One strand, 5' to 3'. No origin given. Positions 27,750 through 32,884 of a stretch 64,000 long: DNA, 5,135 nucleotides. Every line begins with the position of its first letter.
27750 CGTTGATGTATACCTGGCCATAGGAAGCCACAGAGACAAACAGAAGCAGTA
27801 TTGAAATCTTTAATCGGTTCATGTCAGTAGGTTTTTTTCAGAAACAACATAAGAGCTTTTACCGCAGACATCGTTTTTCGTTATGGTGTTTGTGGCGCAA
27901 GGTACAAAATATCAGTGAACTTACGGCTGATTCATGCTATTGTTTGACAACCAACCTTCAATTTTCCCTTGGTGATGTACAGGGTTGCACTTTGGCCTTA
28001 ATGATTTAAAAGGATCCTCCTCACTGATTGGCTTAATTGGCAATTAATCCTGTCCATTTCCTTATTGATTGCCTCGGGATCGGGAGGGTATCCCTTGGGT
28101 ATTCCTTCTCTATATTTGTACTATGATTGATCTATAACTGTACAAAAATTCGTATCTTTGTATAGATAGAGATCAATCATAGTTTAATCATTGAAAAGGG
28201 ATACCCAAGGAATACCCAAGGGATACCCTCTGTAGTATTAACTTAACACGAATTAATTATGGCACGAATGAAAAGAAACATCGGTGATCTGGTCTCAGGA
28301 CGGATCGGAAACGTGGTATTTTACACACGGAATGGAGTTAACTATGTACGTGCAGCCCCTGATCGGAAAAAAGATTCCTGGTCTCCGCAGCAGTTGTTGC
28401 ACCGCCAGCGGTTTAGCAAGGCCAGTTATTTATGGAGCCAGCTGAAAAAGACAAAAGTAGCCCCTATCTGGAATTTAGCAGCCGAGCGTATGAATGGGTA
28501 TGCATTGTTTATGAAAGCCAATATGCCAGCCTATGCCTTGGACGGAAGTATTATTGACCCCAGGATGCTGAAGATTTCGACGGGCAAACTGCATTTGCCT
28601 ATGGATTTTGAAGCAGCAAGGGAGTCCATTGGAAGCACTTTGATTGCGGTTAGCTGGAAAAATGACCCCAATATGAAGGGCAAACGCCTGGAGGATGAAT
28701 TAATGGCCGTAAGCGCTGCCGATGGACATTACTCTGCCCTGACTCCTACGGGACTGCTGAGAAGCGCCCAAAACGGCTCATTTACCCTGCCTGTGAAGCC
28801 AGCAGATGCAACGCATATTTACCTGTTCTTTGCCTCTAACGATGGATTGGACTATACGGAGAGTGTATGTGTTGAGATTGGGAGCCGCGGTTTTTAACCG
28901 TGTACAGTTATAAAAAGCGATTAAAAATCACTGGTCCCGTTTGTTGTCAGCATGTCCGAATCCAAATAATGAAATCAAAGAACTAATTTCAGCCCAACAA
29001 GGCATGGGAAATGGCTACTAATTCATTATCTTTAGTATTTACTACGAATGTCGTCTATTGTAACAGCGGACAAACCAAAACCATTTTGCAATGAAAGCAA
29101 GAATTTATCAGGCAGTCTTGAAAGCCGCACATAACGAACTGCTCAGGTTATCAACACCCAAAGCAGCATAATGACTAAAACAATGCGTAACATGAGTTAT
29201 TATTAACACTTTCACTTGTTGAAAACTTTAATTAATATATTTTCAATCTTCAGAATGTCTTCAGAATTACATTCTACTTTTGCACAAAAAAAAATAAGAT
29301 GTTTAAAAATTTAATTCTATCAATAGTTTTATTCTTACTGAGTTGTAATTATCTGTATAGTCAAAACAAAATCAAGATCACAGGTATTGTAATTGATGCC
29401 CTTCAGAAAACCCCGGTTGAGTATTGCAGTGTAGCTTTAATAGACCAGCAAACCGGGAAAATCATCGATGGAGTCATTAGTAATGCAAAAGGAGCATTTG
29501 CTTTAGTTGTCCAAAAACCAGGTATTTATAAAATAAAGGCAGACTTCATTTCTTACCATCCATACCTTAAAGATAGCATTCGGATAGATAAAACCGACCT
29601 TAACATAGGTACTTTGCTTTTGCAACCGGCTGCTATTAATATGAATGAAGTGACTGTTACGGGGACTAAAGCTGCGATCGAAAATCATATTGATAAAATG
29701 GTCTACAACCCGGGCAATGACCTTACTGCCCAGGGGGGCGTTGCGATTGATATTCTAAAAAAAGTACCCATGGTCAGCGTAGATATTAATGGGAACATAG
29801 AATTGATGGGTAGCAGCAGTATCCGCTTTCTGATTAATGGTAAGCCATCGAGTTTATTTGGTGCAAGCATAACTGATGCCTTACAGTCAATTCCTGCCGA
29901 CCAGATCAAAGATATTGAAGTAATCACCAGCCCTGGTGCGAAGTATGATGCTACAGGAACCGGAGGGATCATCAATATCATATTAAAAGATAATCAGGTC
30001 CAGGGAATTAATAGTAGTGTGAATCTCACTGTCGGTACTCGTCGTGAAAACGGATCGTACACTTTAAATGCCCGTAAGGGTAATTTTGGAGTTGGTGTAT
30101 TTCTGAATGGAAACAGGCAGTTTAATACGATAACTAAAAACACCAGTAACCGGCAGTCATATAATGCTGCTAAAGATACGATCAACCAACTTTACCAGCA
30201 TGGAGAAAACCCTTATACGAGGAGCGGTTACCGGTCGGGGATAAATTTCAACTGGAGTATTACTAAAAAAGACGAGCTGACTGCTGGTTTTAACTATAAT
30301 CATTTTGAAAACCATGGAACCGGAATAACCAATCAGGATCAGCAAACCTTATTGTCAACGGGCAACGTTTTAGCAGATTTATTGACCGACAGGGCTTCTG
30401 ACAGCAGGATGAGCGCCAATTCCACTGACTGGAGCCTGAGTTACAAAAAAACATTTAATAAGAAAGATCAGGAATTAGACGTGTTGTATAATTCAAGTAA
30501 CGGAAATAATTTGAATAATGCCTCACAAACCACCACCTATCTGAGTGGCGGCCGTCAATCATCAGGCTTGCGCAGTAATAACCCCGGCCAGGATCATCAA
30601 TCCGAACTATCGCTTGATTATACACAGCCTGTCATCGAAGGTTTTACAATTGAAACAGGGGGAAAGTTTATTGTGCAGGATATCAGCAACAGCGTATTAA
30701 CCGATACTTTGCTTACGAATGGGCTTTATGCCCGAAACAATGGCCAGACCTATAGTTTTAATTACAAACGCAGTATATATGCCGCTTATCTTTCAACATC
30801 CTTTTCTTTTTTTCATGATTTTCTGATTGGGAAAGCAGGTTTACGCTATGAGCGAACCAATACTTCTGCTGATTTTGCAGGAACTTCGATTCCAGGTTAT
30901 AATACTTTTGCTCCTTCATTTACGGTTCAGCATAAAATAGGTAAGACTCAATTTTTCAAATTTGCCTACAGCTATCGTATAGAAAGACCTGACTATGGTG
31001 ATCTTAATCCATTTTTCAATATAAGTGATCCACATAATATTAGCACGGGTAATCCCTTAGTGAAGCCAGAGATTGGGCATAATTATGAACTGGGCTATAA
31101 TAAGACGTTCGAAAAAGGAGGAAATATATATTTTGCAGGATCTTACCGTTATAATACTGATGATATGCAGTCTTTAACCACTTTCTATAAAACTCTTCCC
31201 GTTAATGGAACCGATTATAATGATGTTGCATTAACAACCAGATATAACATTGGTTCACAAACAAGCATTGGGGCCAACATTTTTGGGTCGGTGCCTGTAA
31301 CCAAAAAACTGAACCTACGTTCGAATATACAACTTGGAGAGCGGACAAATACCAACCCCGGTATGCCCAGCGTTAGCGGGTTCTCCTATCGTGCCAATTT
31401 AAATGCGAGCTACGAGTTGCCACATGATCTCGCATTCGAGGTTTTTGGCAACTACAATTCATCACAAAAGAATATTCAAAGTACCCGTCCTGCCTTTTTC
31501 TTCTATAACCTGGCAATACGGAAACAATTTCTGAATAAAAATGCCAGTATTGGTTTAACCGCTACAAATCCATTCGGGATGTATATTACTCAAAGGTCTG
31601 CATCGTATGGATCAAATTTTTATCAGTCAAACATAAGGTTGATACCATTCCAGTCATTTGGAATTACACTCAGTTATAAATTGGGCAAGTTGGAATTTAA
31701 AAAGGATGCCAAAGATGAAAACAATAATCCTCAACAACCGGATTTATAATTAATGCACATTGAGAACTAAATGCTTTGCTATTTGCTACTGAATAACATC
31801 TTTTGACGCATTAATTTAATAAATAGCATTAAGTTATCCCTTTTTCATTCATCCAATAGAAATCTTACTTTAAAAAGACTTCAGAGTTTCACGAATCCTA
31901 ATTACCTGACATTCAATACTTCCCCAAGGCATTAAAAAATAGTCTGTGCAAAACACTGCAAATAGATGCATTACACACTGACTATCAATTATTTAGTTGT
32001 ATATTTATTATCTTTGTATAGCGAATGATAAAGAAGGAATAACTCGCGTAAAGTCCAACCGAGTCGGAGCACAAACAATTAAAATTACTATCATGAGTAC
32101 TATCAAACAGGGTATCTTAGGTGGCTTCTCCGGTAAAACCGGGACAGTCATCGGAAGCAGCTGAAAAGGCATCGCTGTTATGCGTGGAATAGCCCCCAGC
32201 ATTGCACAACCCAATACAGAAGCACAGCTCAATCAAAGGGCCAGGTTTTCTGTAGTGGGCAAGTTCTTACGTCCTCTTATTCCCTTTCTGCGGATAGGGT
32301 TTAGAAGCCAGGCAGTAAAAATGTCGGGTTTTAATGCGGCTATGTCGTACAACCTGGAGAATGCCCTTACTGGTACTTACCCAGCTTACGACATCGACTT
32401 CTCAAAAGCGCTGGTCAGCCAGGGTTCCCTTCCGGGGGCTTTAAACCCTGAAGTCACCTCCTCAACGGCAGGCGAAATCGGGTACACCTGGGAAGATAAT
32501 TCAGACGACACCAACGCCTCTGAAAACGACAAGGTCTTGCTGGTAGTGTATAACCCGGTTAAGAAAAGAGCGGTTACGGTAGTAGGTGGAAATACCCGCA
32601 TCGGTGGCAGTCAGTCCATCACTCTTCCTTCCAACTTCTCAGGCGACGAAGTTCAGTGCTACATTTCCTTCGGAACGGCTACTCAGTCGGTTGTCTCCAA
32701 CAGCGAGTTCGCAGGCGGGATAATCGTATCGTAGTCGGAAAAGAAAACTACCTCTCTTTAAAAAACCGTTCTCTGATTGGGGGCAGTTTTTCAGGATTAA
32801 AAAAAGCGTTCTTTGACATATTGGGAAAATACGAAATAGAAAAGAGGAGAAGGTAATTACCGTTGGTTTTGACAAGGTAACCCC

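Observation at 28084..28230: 147-bp palindromic element with perfect 24-bp terminal inverted repeats; third member of the palindrome family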

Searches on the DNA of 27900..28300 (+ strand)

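Call 42: search_rna_families(source=window, start=27900, end=28300, threshold=evalue, max_evalue=10)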
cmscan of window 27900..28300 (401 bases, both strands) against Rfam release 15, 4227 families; matches with E-value up to 10: 17.
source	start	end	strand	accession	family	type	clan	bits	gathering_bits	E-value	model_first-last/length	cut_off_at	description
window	28095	28208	+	RF04251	MIR5070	Gene; miRNA;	CL00139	43.1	100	3.4e-07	1-116/116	no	MIR5070 microRNA precursor family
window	28095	28208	-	RF04251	MIR5070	Gene; miRNA;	CL00139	42.3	100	5.5e-07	1-116/116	no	MIR5070 microRNA precursor family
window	28090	28213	+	RF04205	MIR2606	Gene; miRNA;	-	42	139.7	3.7e-05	1-165/165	no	MIR2606 microRNA precursor family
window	28090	28213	-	RF04205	MIR2606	Gene; miRNA;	-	41.7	139.7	4.2e-05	1-165/165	no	MIR2606 microRNA precursor family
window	28070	28232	-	RF04097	MIR2630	Gene; miRNA;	-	39.7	144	1.5e-06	1-229/229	no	MIR2630 microRNA precursor family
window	28071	28233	+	RF04097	MIR2630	Gene; miRNA;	-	36.6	144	8.4e-06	1-229/229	no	MIR2630 microRNA precursor family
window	28085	28229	-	RF04170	MIR7723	Gene; miRNA;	-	31.2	200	0.00017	1-235/235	no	MIR7723 microRNA precursor family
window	28091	28211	-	RF04174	MIR4208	Gene; miRNA;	-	30.7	140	0.0076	1-191/191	no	MIR4208 microRNA precursor family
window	28084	28220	+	RF04174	MIR4208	Gene; miRNA;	-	30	140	0.011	1-191/191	no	MIR4208 microRNA precursor family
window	28120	28190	+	RF00739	MIR476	Gene; miRNA;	-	20.8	80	0.28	1-92/92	no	MIR476 microRNA precursor family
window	28088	28226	+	RF00961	mir-581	Gene; miRNA;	-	19.6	100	0.28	1-89/89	no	mir-581 microRNA precursor family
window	28098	28207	+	RF02030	tp2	Gene; sRNA;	-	18.8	50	1.7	1-114/114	no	tp2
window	28090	28224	-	RF04150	MIR2655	Gene; miRNA;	-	17.9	122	1.6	28-239/267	no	MIR2655 microRNA precursor family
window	28125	28178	-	RF03187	MIR1512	Gene; miRNA;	-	17.3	79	1.2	1-94/94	no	MIR1512 microRNA precursor family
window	28043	28092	-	RF01370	CRISPR-DR57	Gene; CRISPR;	-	15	39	1.9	1-37/37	no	CRISPR RNA direct repeat element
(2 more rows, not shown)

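Call 100: search_dna_similar(query=window:28060-28260:+, collection=plasmids, mode=distant, max_rows=10)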
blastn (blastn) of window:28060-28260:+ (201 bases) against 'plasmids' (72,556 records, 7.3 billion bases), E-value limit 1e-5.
No match.

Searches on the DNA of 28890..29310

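Call 97: search_rna_families(source=window, start=28890, end=29310, threshold=evalue, max_evalue=1)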
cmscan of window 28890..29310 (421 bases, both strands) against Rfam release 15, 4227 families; matches with E-value up to 1: 0.
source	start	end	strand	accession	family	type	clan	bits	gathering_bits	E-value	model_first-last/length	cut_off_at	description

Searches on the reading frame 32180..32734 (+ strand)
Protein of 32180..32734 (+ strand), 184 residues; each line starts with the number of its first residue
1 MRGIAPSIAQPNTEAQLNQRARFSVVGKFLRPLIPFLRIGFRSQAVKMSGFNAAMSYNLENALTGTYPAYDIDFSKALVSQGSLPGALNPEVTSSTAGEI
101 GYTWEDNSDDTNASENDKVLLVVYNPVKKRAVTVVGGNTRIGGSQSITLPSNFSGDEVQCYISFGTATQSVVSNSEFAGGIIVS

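Call 78: search_protein_families(library=pfam, proteins=[window:32180-32734:+], max_evalue=0.001)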
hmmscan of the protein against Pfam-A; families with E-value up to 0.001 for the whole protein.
window:32180-32734:+ (184 aa): 1 family
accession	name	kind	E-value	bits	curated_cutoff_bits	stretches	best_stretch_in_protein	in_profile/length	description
PF19781.4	DUF6266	-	2e-60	204.2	23.4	1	1-179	20-198/198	Family of unknown function (DUF6266)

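Call 103: search_protein_families(library=padloc, proteins=[window:32180-32734:+], max_evalue=0.01)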
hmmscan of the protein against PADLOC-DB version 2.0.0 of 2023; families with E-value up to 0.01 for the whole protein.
window:32180-32734:+ (184 aa): 0 families
